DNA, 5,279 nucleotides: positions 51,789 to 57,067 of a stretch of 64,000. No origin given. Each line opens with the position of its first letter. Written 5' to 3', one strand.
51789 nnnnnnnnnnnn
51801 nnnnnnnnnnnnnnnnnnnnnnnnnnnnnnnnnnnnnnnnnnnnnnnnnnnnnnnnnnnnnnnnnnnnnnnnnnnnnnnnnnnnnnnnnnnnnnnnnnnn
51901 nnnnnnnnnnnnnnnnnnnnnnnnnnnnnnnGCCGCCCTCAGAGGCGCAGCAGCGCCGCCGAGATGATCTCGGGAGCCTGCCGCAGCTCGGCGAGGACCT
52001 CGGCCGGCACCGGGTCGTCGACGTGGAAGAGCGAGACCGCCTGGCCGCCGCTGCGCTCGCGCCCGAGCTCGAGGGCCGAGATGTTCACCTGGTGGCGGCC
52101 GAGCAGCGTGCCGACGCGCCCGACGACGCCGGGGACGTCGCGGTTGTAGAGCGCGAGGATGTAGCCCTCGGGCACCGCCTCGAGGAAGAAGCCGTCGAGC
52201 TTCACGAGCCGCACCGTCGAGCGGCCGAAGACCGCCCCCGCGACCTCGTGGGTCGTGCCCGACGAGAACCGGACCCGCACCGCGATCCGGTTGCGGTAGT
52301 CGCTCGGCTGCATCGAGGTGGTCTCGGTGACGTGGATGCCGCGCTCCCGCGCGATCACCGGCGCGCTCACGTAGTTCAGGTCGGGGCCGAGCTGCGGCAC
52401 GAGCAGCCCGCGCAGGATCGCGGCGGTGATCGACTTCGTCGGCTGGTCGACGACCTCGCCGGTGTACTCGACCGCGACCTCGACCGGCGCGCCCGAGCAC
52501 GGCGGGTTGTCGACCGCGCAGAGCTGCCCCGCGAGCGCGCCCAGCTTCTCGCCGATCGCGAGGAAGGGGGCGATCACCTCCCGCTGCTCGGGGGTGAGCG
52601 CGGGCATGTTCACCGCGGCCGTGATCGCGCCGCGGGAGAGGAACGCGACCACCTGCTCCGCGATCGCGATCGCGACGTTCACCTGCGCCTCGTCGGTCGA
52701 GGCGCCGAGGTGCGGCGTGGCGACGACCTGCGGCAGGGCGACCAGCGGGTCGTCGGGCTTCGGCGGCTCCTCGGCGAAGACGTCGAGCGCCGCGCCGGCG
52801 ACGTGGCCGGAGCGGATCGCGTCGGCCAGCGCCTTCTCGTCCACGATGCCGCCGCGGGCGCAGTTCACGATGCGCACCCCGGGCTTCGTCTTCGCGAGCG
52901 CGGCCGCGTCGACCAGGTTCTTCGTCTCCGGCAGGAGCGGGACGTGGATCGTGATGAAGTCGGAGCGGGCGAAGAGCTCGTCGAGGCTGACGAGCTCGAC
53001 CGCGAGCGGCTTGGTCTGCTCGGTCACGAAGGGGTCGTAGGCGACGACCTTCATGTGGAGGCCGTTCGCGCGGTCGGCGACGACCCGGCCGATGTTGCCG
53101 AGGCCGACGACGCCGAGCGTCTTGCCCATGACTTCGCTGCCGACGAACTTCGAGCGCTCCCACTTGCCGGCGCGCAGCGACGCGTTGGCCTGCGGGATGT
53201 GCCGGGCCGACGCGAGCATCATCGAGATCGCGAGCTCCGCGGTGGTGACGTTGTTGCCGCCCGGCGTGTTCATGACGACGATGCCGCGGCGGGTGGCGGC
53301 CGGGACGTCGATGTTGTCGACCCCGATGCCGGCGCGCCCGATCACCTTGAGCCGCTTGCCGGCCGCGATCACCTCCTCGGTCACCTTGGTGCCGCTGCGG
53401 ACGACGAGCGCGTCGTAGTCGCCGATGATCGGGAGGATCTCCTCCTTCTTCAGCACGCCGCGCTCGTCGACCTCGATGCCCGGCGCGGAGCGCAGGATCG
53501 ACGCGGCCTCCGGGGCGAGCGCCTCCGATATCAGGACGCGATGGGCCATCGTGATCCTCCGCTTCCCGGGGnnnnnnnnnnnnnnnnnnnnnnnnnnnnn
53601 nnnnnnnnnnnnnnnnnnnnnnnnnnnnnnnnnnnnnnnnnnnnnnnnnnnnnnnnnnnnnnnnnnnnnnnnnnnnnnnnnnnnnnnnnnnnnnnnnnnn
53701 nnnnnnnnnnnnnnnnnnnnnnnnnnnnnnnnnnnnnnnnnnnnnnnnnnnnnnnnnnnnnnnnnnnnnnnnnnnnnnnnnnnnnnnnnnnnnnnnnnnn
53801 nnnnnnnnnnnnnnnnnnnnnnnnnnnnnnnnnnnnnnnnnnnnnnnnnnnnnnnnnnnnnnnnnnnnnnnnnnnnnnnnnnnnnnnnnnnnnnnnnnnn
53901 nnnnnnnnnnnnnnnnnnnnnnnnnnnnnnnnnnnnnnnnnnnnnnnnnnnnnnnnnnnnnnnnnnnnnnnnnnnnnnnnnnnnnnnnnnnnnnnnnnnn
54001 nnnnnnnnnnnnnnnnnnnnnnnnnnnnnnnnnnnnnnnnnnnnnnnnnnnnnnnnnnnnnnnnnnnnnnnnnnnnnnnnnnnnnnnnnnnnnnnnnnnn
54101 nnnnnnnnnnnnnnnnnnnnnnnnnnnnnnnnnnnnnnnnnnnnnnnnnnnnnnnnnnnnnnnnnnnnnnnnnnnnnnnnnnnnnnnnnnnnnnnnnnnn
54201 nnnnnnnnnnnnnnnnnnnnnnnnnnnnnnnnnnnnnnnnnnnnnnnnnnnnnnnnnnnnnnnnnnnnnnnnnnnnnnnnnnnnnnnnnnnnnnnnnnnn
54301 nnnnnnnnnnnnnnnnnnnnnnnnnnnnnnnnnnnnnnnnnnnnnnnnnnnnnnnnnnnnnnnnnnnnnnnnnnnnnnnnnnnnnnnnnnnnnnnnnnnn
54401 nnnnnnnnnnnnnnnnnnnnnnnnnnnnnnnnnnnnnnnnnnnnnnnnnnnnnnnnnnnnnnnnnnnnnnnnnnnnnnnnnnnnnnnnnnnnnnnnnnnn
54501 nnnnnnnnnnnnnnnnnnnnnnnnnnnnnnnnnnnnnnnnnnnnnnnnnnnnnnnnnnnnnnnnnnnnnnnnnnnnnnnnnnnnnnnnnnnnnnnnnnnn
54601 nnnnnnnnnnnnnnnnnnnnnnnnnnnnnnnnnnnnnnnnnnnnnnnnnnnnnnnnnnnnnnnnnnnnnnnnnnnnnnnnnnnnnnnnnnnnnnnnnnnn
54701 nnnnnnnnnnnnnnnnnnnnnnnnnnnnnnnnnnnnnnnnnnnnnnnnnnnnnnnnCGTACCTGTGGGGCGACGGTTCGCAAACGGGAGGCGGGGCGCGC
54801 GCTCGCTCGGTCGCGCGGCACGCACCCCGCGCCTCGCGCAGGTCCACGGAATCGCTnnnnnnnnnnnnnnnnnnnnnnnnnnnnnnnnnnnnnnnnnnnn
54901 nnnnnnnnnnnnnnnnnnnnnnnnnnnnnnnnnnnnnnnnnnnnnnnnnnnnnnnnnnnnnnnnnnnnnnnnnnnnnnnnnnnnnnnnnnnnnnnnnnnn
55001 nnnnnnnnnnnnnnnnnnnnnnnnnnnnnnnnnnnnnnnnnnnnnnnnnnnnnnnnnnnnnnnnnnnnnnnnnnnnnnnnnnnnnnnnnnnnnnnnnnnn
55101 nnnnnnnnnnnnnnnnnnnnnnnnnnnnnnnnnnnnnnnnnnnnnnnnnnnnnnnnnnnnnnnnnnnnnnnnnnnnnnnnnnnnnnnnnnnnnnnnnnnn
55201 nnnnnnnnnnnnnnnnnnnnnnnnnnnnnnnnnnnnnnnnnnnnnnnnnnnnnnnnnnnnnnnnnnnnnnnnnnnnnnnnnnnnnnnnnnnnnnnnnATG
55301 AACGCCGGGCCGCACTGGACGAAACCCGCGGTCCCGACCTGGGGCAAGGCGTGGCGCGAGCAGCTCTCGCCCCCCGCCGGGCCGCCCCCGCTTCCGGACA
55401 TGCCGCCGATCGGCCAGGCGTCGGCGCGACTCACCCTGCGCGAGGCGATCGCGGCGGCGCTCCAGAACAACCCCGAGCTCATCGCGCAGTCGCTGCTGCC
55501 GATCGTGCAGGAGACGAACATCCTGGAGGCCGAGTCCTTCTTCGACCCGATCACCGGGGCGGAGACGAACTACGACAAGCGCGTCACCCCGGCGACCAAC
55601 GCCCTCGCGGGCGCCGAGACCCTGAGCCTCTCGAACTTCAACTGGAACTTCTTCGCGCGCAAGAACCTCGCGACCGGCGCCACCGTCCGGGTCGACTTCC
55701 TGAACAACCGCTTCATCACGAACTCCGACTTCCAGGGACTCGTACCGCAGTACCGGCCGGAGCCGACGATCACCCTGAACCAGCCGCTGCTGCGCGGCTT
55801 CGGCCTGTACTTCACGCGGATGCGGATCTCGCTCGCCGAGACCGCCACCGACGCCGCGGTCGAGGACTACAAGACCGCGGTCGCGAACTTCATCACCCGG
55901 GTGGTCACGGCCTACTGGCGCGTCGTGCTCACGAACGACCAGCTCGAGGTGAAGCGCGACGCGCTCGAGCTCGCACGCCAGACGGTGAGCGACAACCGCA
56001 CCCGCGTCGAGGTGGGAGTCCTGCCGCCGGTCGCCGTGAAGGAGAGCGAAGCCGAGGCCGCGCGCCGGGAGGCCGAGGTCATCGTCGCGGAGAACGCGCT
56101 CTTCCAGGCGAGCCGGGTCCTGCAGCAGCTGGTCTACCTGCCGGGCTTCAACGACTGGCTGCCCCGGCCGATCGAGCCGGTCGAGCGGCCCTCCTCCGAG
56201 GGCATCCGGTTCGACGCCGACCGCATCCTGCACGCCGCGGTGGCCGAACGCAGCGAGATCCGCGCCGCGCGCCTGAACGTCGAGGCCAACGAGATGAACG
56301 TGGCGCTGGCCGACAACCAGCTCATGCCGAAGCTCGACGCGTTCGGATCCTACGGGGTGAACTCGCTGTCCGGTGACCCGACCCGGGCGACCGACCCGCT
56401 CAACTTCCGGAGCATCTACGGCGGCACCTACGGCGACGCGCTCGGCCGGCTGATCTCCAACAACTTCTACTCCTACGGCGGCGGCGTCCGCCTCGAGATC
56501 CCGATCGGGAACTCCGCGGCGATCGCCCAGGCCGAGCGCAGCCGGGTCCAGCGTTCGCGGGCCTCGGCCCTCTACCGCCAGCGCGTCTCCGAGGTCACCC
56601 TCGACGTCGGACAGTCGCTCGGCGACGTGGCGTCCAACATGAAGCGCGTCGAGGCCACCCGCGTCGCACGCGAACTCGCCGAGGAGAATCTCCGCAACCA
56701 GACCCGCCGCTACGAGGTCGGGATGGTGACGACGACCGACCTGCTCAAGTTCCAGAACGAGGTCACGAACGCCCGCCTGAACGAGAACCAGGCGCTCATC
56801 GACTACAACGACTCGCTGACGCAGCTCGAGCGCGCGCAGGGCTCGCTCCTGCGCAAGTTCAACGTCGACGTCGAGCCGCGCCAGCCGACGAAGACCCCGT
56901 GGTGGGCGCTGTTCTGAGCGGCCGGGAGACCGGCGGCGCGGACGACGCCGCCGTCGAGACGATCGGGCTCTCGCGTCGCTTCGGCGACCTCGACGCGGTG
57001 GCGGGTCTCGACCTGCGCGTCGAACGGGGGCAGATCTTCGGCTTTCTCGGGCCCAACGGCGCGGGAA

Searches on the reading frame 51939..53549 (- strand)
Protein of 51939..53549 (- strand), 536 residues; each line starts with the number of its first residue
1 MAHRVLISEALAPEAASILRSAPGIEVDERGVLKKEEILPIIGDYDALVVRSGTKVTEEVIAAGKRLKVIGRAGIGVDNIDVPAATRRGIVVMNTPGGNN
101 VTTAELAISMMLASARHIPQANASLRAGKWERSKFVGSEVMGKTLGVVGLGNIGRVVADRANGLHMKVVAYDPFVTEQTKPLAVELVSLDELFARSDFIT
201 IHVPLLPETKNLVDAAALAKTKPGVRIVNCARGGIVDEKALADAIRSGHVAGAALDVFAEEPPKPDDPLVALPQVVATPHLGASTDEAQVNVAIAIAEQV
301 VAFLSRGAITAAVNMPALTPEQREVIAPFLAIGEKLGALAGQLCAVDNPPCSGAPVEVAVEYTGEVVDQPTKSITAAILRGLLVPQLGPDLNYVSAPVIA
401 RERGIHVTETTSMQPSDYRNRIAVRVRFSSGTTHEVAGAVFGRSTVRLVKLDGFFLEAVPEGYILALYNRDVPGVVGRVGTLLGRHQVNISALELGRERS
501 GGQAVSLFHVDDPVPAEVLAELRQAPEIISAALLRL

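Call 50: search_protein_families(library=pfam, proteins=[window:51939-53549:-], max_evalue=0.001)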
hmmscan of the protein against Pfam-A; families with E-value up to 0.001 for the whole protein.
window:51939-53549:- (536 aa): 5 families
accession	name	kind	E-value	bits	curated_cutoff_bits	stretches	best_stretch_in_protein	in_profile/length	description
PF02826.25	2-Hacid_dh_C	-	3.4e-65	219.2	25.1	1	108-282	1-178/178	D-isomer specific 2-hydroxyacid dehydrogenase, NAD binding domain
PF00389.36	2-Hacid_dh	-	7.9e-37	126.4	24.6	1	5-314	1-134/134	D-isomer specific 2-hydroxyacid dehydrogenase, catalytic domain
PF19304.4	PGDH_inter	-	1.9e-27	96.2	27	1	326-451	2-118/119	D-3-phosphoglycerate dehydrogenase intervening domain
PF01842.31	ACT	-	1.3e-11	44.5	27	1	464-526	2-65/66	ACT domain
PF22629.2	ACT_AHAS_ss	-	0.00021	21.8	27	1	465-529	1-66/67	AHAS small subunit-like ACT domain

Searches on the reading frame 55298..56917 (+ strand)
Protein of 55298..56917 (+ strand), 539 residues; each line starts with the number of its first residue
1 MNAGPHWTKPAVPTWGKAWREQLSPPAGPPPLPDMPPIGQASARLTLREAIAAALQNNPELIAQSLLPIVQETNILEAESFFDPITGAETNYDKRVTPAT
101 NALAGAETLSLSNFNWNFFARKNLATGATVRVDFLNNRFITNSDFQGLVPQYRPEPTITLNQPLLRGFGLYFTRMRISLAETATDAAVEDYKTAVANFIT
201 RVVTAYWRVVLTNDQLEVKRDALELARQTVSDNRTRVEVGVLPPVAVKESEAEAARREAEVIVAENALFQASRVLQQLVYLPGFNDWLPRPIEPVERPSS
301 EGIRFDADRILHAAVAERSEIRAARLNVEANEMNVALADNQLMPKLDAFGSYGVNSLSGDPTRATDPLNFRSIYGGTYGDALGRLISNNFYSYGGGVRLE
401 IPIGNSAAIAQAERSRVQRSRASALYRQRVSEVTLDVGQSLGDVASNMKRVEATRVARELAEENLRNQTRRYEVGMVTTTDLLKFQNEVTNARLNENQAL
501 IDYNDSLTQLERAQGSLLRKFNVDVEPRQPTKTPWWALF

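Call 50: search_protein_families(library=pfam, proteins=[window:55298-56917:+], max_evalue=0.001)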
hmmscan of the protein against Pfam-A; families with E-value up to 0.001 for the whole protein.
window:55298-56917:+ (539 aa): 1 family
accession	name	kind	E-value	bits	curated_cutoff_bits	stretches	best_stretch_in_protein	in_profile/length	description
PF02321.23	OEP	-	5.1e-42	144.2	22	2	309-513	3-185/187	Outer membrane efflux protein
